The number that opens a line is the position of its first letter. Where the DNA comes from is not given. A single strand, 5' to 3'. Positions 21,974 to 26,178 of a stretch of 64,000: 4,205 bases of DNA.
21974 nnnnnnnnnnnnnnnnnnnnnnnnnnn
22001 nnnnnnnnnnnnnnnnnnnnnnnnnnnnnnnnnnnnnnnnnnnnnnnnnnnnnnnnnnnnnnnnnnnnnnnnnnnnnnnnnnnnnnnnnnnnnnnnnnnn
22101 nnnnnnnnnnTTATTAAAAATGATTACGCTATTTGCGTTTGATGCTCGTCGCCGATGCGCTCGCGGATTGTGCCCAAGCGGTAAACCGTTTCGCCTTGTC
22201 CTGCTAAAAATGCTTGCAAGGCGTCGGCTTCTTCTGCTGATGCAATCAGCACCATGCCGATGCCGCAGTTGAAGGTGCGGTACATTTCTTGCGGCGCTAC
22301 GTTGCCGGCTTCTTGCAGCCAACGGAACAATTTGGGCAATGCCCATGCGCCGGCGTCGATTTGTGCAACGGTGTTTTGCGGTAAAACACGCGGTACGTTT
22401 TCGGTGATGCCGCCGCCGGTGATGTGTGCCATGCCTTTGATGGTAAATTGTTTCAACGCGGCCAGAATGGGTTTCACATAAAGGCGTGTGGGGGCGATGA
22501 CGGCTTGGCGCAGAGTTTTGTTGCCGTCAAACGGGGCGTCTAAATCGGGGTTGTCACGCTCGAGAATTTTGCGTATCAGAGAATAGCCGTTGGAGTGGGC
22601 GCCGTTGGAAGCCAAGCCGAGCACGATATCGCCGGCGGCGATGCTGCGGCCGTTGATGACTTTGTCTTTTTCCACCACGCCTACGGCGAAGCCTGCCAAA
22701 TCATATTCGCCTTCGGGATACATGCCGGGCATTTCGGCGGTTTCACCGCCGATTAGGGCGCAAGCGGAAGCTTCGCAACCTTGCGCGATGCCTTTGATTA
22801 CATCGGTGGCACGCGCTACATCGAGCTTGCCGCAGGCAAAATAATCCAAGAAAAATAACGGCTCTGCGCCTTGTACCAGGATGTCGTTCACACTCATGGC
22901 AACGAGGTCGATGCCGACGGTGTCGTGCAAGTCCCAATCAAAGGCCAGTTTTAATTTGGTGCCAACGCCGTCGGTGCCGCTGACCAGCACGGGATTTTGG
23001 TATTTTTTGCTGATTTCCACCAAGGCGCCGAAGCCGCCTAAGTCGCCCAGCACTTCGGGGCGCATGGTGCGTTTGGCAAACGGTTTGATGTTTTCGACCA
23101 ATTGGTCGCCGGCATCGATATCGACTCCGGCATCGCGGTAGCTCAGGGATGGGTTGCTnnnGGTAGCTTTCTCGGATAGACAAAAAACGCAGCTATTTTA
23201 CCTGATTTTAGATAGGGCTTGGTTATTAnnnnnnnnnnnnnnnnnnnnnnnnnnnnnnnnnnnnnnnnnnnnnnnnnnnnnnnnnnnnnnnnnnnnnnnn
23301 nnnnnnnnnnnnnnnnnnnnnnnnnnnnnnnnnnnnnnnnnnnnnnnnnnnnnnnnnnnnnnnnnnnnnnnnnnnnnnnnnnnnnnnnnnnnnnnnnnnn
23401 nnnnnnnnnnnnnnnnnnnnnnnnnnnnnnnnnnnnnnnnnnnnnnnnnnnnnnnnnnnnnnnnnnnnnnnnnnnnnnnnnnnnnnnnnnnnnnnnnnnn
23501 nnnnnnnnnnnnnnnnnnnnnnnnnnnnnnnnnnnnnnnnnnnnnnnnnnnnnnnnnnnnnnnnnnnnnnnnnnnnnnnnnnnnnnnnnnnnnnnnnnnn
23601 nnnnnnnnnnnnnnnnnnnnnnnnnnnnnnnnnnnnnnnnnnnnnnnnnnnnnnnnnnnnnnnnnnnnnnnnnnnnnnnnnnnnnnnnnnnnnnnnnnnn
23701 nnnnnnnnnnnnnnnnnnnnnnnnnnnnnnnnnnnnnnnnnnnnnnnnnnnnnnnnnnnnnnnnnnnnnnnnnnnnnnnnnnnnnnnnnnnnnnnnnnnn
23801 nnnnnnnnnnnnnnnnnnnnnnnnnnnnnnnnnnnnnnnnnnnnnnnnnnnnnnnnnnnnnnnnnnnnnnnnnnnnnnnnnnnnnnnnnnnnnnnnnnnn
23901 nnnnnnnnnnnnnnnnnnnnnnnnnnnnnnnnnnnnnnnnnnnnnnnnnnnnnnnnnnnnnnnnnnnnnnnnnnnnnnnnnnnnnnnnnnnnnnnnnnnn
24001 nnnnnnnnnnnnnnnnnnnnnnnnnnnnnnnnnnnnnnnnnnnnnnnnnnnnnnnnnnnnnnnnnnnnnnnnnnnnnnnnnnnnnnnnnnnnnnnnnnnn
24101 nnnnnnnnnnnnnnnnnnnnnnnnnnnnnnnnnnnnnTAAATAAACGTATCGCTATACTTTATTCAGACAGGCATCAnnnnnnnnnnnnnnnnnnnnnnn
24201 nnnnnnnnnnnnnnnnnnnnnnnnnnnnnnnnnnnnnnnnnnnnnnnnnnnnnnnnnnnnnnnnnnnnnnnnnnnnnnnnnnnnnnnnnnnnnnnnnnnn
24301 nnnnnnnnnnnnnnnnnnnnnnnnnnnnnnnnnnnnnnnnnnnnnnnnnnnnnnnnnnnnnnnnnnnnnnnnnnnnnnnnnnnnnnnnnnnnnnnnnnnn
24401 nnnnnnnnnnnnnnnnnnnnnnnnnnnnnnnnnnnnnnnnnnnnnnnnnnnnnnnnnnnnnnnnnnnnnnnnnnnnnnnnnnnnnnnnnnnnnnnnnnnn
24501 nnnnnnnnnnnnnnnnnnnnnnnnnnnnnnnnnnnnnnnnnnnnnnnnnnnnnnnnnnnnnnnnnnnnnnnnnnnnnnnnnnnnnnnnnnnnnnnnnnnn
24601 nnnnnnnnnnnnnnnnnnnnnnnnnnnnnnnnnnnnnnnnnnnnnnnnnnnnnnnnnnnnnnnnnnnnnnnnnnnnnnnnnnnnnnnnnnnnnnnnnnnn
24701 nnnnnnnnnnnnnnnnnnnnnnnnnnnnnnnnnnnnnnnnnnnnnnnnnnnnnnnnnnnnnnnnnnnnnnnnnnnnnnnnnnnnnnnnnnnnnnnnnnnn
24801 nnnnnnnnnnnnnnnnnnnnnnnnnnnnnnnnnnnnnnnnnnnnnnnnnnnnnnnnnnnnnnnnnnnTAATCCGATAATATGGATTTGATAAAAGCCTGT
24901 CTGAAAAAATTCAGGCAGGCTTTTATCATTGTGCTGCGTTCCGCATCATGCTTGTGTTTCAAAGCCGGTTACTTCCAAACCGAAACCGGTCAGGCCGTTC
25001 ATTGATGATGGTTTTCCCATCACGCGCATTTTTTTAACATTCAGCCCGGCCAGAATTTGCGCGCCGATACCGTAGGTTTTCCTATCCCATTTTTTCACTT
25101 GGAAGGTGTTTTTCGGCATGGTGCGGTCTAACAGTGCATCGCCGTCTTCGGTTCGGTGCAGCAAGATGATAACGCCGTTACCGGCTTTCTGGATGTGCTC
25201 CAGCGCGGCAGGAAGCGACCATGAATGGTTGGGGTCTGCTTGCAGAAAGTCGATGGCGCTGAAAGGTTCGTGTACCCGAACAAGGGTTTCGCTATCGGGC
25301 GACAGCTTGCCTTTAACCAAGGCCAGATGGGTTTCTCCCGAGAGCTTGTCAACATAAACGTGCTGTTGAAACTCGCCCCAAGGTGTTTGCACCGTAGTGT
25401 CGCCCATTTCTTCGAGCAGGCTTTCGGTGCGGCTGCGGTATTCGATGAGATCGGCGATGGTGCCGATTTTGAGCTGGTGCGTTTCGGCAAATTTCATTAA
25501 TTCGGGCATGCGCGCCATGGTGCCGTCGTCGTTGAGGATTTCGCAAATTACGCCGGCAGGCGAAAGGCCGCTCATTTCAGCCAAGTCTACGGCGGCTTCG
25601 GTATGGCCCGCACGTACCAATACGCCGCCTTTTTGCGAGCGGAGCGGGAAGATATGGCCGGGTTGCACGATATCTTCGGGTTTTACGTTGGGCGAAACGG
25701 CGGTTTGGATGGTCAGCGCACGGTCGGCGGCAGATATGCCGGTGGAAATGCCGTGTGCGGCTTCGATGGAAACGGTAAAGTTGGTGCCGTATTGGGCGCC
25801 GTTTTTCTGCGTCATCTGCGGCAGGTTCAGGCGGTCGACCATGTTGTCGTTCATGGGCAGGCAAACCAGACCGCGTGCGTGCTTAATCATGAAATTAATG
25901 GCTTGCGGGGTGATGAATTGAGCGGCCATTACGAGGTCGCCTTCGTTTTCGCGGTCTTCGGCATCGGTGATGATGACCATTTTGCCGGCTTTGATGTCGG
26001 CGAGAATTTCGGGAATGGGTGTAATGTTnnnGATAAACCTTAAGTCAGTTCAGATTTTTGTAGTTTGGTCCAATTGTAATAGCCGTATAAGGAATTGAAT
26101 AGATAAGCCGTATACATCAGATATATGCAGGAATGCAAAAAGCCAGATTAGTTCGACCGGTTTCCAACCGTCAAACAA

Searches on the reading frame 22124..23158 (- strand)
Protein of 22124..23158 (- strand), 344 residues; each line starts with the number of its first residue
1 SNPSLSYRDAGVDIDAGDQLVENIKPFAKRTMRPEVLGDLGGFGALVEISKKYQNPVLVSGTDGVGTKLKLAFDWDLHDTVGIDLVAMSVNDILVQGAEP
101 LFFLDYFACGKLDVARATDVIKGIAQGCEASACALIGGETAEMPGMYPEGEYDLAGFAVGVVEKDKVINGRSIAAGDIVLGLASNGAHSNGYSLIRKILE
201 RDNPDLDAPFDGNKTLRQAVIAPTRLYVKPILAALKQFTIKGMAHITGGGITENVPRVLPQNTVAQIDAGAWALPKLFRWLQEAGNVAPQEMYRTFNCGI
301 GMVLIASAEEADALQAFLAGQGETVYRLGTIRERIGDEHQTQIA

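Call 78: search_protein_families(library=pfam, proteins=[window:22124-23158:-], max_evalue=0.00001)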
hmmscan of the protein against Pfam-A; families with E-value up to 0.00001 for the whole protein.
window:22124-23158:- (344 aa): 2 families
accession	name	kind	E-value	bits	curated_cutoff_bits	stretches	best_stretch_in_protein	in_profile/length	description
PF02769.27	AIRS_C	-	5.2e-34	118.1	23.1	1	175-334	2-148/156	AIR synthase related protein, C-terminal domain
PF00586.29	AIRS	-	6.4e-24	85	24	1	56-162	13-112/112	AIR synthase related protein, N-terminal domain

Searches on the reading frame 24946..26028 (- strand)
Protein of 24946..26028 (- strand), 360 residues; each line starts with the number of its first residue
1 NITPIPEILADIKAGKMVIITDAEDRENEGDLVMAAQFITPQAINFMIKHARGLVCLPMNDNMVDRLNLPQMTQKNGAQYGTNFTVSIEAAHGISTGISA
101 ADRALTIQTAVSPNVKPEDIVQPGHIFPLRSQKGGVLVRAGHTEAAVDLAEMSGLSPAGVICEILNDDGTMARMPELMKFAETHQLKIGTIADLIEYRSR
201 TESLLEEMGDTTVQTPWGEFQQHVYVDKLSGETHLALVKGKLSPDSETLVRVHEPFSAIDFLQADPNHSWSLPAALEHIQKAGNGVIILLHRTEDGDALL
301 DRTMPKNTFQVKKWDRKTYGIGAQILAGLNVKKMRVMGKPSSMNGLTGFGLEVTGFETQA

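Call 78: search_protein_families(library=pfam, proteins=[window:24946-26028:-], max_evalue=0.00001)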
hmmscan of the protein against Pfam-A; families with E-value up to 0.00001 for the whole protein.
window:24946-26028:- (360 aa): 2 families
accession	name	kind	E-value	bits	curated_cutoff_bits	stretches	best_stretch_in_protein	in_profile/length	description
PF00926.24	DHBP_synthase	-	1.3e-87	292.8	26.4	1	7-197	2-191/191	3,4-dihydroxy-2-butanone 4-phosphate synthase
PF00925.25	GTP_cyclohydro2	-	4.9e-36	124.2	23.3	1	210-355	5-162/165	GTP cyclohydrolase II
